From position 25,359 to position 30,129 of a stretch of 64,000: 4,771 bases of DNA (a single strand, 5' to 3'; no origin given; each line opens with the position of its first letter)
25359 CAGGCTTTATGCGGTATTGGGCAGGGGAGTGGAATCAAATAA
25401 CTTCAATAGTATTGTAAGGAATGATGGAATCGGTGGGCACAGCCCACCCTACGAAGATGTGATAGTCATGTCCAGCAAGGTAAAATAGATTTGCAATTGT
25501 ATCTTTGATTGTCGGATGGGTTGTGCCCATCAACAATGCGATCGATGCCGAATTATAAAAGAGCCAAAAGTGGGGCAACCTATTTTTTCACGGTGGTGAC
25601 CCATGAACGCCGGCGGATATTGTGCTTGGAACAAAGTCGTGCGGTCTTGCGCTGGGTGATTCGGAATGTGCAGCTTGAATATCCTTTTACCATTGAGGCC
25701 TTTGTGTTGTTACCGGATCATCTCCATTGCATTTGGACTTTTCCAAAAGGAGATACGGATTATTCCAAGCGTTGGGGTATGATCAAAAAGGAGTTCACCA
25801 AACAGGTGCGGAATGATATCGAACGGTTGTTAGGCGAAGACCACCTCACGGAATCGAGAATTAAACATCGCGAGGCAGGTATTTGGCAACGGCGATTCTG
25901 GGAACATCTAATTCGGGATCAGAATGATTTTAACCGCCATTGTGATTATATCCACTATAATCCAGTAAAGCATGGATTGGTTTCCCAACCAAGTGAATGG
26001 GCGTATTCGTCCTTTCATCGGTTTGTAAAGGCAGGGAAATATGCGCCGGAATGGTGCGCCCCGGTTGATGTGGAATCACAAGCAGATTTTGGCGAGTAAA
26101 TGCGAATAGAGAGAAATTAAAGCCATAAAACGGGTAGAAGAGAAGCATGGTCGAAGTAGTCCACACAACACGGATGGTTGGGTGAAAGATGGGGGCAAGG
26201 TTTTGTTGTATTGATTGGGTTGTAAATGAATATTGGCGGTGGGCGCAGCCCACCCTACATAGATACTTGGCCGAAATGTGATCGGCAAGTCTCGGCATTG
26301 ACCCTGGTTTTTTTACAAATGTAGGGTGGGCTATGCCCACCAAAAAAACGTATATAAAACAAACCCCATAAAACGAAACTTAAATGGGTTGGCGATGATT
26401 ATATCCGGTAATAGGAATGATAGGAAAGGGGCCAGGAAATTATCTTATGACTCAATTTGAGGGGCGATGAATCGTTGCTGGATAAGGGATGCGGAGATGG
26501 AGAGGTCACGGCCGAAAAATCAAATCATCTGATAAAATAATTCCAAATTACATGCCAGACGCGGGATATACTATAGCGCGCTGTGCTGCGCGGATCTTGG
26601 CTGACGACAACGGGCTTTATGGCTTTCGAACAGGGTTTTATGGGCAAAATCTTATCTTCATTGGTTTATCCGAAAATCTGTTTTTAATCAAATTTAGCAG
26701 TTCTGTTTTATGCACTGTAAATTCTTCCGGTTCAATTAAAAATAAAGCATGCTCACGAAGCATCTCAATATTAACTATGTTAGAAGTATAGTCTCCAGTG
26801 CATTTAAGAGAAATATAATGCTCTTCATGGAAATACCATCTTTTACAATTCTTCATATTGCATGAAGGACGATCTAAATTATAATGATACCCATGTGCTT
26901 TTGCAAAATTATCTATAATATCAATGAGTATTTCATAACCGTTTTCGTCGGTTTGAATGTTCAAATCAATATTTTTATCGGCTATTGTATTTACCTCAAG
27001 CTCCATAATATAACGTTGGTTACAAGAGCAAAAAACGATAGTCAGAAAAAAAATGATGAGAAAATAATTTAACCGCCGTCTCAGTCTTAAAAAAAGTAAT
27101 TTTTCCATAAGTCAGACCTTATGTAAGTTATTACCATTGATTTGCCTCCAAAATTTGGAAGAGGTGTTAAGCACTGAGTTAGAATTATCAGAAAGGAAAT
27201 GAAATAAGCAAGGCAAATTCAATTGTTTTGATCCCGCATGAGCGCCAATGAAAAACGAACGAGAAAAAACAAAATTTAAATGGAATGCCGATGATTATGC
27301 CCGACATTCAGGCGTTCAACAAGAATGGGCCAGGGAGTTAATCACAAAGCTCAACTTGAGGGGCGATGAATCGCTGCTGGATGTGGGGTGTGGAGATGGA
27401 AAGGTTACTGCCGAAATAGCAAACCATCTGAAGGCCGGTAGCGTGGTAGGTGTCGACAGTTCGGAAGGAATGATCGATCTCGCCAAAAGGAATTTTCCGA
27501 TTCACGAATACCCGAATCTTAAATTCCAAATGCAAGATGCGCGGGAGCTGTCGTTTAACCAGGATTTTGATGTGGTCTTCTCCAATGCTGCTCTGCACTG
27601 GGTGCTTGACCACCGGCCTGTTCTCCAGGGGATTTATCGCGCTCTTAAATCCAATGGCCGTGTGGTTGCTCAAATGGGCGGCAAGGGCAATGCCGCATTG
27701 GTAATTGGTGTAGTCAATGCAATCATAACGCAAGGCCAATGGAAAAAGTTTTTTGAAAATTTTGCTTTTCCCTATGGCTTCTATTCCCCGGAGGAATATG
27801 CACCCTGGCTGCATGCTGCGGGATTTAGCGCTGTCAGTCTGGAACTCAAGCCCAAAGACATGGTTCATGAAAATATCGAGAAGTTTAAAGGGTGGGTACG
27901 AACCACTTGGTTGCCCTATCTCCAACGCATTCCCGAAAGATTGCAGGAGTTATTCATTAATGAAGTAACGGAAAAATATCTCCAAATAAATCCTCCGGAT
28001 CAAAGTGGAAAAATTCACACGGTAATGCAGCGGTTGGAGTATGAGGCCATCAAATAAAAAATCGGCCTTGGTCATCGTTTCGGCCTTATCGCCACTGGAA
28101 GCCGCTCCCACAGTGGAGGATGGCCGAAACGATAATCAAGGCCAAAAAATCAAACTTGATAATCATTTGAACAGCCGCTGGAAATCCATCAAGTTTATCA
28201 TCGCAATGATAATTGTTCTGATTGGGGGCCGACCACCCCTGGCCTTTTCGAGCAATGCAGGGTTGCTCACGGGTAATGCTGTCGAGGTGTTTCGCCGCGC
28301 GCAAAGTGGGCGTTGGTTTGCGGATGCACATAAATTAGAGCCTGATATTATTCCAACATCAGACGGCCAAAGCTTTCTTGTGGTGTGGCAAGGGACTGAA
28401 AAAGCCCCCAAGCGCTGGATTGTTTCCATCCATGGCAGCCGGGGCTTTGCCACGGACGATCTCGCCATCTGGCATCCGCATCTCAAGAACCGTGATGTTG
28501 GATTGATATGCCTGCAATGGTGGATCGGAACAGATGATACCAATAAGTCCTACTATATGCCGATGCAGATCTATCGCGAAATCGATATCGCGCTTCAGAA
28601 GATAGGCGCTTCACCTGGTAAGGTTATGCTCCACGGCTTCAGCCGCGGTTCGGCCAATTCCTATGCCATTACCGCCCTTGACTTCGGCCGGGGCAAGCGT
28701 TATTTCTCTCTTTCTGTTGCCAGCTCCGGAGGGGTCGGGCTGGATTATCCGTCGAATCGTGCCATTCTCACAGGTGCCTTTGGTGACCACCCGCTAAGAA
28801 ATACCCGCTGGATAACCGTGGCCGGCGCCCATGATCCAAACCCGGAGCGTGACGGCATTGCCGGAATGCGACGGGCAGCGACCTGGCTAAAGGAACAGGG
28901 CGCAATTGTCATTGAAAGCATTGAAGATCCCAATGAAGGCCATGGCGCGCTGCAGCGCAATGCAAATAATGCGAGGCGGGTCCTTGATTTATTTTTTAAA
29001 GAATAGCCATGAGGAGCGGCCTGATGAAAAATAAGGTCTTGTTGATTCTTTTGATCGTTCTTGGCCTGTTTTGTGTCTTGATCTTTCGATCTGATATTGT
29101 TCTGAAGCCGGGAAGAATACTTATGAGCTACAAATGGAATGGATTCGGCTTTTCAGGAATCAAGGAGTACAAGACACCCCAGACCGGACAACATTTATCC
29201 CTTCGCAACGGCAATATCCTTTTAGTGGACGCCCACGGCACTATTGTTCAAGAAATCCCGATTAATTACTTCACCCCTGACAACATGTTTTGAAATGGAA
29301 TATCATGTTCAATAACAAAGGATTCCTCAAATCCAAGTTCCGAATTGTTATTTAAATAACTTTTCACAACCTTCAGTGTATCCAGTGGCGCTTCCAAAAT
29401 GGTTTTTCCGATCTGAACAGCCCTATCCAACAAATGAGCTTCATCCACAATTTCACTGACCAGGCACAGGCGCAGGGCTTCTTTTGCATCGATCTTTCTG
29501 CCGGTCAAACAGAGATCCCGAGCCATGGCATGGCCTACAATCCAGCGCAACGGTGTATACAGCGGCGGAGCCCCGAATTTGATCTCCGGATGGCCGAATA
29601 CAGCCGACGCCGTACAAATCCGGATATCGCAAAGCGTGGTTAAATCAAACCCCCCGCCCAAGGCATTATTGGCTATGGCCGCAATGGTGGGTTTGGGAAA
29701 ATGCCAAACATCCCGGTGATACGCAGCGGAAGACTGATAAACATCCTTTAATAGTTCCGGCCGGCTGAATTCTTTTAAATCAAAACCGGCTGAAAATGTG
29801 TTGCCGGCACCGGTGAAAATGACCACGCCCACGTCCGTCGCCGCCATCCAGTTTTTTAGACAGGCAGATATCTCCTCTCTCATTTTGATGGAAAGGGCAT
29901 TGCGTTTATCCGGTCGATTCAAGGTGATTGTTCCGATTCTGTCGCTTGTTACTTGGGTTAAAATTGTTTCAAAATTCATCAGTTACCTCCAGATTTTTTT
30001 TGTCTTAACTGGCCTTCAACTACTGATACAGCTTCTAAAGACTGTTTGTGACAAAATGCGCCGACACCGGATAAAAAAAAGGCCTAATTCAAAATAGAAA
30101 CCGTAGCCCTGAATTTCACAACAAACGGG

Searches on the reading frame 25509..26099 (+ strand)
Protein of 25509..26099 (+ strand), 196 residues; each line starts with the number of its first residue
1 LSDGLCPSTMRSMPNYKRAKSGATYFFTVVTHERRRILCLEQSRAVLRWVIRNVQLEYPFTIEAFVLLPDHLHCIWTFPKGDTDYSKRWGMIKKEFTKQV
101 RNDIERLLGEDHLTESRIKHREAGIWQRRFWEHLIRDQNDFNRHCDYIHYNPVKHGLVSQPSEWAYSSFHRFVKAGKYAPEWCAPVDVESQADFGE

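Call 27: search_protein_families(library=pfam, proteins=[window:25509-26099:+])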
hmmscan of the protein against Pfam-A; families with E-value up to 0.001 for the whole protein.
window:25509-26099:+ (196 aa): 1 family
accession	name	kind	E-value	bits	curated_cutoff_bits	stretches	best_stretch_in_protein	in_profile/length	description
PF01797.21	Y1_Tnp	-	1.6e-05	25.5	23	1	22-149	4-119/121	Transposase IS200 like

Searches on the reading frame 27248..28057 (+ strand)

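Call 27: search_protein_families(library=pfam, proteins=[window:27248-28057:+])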
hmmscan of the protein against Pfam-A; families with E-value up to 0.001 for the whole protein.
window:27248-28057:+ (269 aa): 17 families
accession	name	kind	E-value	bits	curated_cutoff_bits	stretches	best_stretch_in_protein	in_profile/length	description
PF13847.12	Methyltransf_31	-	4.4e-22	78.8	27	1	39-145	3-113/145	Methyltransferase domain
PF08241.18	Methyltransf_11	-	1.6e-21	77.2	21.2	1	44-140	1-94/95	Methyltransferase domain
PF13649.12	Methyltransf_25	-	1.6e-21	77.2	27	1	44-137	2-97/97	Methyltransferase domain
PF08242.18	Methyltransf_12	-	5e-18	66.1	30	1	44-139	1-98/98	Methyltransferase domain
PF13489.12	Methyltransf_23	-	5.1e-15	56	27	1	25-197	7-163/164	Methyltransferase domain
PF01209.24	Ubie_methyltran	-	2e-12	47.4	20.1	1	24-140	32-150/233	ubiE/COQ5 methyltransferase family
PF05175.20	MTS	-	3.8e-09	36.8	23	1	31-121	23-113/170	Methyltransferase small domain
PF06325.19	PrmA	-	4.2e-08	33.5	22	1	37-140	159-257/296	Ribosomal protein L11 methyltransferase (PrmA)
PF01135.25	PCMT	-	1.5e-06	28.6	20.3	1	34-143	68-173/210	Protein-L-isoaspartate(D-aspartate) O-methyltransferase (PCMT)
PF02353.26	CMAS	-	1.9e-06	27.9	27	1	23-177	46-193/273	Mycolic acid cyclopropane synthetase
PF05219.18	DREV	-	3.5e-06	26.8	26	1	40-141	95-186/265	DREV methyltransferase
PF00891.24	Methyltransf_2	-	1.2e-05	25.2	22.3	1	27-140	50-163/210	O-methyltransferase domain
PF00398.26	RrnaAD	-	4.5e-05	23.1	24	1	25-107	16-94/263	Ribosomal RNA adenine dimethylase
PF24675.1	NpmA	-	0.00011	22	60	1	29-80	13-65/214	16S rRNA (adenine(1408)-N(1))-methyltransferase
PF01564.23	Spermine_synth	-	0.00034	20.7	22.9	1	41-143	20-132/186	Spermine/spermidine synthase domain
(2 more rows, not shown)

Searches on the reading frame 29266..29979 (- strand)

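Call 6: search_protein_families(library=pfam, proteins=[window:29266-29979:-])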
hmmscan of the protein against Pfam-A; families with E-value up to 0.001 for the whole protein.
window:29266-29979:- (237 aa): 2 families
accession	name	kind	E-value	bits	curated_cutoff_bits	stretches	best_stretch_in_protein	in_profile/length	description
PF00378.25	ECH_1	-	3.2e-44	151.6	27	1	14-224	5-220/251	Enoyl-CoA hydratase/isomerase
PF16113.10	ECH_2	-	3.5e-25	89.7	27.2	1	15-192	1-186/335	Enoyl-CoA hydratase/isomerase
